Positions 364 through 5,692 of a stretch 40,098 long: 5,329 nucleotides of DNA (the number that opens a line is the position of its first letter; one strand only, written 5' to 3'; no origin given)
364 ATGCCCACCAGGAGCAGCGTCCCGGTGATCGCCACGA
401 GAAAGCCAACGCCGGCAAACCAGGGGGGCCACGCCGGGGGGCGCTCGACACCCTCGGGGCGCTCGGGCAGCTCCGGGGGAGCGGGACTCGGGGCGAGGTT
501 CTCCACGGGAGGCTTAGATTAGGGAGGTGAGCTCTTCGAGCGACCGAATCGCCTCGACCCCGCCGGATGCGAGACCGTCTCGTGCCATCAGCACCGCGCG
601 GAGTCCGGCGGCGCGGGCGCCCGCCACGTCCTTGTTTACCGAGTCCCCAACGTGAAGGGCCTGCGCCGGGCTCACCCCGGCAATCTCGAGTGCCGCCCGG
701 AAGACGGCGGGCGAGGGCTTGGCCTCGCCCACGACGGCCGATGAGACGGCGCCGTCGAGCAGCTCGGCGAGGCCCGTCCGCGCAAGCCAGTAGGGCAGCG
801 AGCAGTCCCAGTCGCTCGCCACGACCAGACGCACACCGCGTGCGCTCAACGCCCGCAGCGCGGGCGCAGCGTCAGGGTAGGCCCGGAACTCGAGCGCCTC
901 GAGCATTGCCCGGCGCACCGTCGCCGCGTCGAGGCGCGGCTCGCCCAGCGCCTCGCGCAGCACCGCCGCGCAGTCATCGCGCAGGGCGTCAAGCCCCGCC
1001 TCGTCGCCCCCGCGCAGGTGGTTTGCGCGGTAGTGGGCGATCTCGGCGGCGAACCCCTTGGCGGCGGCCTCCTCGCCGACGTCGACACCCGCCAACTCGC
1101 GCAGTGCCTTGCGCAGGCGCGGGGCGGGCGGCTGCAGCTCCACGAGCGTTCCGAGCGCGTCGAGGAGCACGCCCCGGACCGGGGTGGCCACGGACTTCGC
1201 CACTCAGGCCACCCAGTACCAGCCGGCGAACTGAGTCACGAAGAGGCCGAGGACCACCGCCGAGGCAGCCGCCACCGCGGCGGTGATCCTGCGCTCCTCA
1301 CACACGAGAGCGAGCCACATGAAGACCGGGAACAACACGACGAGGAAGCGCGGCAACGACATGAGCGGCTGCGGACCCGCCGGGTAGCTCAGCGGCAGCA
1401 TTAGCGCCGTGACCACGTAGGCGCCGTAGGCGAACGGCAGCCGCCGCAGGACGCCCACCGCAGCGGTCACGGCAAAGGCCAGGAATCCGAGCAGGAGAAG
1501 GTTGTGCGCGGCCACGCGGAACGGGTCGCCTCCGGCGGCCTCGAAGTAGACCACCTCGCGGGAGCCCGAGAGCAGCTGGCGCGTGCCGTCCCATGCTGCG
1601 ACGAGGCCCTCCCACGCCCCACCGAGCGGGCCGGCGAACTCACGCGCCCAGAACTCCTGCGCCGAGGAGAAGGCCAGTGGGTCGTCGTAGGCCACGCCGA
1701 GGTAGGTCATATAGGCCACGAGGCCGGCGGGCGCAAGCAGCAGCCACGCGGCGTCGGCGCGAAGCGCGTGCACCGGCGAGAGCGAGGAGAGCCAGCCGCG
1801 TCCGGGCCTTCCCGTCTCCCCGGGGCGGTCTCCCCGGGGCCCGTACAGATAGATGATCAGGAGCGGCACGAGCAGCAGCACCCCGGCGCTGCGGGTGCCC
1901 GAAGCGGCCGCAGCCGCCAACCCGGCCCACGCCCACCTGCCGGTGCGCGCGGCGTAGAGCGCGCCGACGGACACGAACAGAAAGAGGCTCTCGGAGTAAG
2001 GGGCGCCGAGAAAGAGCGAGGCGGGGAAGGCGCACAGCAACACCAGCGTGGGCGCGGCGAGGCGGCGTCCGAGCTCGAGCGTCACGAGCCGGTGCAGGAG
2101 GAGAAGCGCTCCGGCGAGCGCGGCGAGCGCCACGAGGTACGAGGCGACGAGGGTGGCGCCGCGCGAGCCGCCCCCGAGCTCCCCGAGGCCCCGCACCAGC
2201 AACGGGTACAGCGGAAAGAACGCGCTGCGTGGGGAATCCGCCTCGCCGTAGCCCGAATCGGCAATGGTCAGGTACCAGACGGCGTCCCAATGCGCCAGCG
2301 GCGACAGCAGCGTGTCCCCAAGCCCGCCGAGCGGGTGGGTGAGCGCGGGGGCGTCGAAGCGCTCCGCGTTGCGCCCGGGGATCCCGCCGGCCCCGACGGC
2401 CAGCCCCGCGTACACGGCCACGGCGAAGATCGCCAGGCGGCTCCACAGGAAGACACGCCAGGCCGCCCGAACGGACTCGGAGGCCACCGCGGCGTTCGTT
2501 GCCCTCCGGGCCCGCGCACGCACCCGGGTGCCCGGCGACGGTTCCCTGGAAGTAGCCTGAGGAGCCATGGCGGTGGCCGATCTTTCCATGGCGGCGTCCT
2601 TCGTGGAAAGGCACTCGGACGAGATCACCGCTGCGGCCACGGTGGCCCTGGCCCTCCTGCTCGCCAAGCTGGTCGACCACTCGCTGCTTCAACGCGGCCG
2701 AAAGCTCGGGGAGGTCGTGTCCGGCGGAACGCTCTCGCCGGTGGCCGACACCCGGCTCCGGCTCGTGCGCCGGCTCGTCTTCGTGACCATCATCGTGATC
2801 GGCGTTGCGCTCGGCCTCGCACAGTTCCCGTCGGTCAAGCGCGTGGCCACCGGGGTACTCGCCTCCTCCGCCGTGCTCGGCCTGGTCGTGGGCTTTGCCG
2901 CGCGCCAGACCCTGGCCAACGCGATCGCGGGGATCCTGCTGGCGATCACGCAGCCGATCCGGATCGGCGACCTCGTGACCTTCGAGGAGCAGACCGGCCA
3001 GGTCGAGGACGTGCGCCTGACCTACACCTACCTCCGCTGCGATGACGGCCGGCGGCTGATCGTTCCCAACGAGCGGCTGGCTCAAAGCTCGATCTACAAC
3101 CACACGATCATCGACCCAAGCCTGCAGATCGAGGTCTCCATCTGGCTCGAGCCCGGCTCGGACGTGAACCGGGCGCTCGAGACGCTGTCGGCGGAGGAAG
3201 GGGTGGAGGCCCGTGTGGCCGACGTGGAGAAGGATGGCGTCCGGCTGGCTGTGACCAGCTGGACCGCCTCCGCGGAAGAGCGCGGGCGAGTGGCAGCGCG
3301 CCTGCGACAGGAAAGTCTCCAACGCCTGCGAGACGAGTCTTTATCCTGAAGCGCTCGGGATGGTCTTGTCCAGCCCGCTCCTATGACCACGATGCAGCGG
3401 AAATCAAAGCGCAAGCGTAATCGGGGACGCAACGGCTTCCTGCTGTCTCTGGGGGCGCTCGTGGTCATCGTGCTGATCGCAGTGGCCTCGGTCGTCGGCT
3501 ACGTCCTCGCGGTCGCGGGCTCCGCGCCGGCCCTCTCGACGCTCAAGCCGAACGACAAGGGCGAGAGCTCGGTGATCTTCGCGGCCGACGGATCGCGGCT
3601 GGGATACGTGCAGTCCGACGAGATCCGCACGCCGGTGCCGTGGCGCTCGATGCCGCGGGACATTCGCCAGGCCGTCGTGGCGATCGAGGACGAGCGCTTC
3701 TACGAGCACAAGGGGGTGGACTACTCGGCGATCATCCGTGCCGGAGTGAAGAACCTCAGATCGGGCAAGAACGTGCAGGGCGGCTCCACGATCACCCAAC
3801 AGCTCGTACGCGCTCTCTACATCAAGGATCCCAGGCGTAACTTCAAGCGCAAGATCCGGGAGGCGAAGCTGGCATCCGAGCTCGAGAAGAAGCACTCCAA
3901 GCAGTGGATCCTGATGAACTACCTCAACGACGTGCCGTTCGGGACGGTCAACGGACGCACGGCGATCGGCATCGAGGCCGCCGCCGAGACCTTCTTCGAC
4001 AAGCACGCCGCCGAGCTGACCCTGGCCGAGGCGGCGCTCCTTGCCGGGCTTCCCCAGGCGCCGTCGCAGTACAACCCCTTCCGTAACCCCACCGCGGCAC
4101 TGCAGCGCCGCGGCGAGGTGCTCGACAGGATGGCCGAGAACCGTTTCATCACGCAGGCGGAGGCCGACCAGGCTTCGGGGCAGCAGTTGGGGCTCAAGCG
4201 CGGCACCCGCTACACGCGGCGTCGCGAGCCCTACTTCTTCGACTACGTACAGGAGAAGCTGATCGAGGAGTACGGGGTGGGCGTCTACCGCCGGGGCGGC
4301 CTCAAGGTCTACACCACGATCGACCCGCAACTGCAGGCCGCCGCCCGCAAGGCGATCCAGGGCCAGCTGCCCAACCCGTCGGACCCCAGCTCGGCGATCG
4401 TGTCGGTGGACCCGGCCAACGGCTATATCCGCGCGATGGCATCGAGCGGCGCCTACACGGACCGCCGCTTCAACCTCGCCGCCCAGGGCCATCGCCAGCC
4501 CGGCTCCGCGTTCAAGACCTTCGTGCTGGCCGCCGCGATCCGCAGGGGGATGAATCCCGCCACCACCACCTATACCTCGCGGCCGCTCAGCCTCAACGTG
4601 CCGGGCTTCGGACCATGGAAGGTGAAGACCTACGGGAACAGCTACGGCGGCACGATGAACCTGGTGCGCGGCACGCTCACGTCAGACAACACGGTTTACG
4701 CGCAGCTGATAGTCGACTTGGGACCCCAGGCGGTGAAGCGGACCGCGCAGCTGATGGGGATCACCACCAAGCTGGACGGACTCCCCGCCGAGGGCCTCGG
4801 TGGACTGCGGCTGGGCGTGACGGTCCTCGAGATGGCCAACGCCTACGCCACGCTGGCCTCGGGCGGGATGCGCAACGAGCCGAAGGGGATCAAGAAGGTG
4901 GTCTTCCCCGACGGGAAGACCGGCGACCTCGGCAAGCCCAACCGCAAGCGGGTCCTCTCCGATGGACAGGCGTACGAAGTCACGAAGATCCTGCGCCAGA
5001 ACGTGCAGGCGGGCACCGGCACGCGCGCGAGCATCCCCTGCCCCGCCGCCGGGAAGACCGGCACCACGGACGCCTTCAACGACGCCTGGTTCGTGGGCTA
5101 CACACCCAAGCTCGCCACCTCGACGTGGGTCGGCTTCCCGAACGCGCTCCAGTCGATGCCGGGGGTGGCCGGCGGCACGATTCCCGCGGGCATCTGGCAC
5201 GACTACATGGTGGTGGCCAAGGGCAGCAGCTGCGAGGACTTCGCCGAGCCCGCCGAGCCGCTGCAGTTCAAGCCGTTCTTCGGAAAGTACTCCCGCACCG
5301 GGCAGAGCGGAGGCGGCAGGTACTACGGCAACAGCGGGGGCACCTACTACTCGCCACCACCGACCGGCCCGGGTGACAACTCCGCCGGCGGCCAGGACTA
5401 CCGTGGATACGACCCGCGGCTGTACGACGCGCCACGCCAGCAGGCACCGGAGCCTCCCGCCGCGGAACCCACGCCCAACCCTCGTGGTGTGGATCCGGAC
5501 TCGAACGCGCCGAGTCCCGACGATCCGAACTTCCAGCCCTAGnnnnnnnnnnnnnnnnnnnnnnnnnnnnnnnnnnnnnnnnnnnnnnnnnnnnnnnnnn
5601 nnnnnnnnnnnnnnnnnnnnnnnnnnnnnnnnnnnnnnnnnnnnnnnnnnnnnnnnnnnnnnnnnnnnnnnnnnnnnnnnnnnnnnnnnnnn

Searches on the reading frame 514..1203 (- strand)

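Call 16: search_protein_families(library=pfam, proteins=[window:514-1203:-], max_evalue=0.01)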
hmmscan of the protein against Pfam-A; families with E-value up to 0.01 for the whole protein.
window:514-1203:- (229 aa): 3 families
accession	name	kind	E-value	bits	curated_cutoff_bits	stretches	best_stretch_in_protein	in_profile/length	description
PF00702.32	Hydrolase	-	1.8e-23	84.4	26.4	1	9-200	1-191/191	haloacid dehalogenase-like hydrolase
PF13242.12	Hydrolase_like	-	1.9e-11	44.1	22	1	162-208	4-50/75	HAD-hyrolase-like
PF13419.12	HAD_2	-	2.8e-11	44.3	23.8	1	104-205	76-177/178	Haloacid dehalogenase-like hydrolase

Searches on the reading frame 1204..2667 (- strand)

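Call 16: search_protein_families(library=pfam, proteins=[window:1204-2667:-], max_evalue=0.01)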
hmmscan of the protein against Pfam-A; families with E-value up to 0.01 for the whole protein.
window:1204-2667:- (487 aa): 1 family
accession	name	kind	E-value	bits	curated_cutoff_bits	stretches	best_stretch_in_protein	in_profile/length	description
PF04188.19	Mannosyl_trans2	-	1.2e-12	48.4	22.4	1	118-264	52-204/443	Mannosyltransferase (PIG-V)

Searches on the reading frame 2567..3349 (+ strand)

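Call 16: search_protein_families(library=pfam, proteins=[window:2567-3349:+], max_evalue=0.01)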
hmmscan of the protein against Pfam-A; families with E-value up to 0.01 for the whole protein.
window:2567-3349:+ (260 aa): 2 families
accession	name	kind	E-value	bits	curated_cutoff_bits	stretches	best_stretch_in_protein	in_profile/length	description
PF00924.24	MS_channel_2nd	-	8.8e-18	64.6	20.2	1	115-180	2-67/68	Mechanosensitive ion channel, beta-domain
PF04955.18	HupE_UreJ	-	0.00089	19.2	23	1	51-122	40-110/179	HupE / UreJ protein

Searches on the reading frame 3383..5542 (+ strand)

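Call 16: search_protein_families(library=pfam, proteins=[window:3383-5542:+], max_evalue=0.01)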
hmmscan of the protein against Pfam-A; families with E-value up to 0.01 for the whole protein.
window:3383-5542:+ (719 aa): 3 families
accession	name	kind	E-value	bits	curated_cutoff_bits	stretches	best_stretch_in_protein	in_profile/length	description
PF00912.28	Transgly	-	5.9e-61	205.4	27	1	72-250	4-177/178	Transglycosylase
PF00905.27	Transpeptidase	-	1.9e-33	116.4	22.1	1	338-583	2-273/299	Penicillin binding protein transpeptidase domain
PF13354.11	Beta-lactamase2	-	0.0026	17.6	22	1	359-567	9-196/214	Beta-lactamase enzyme family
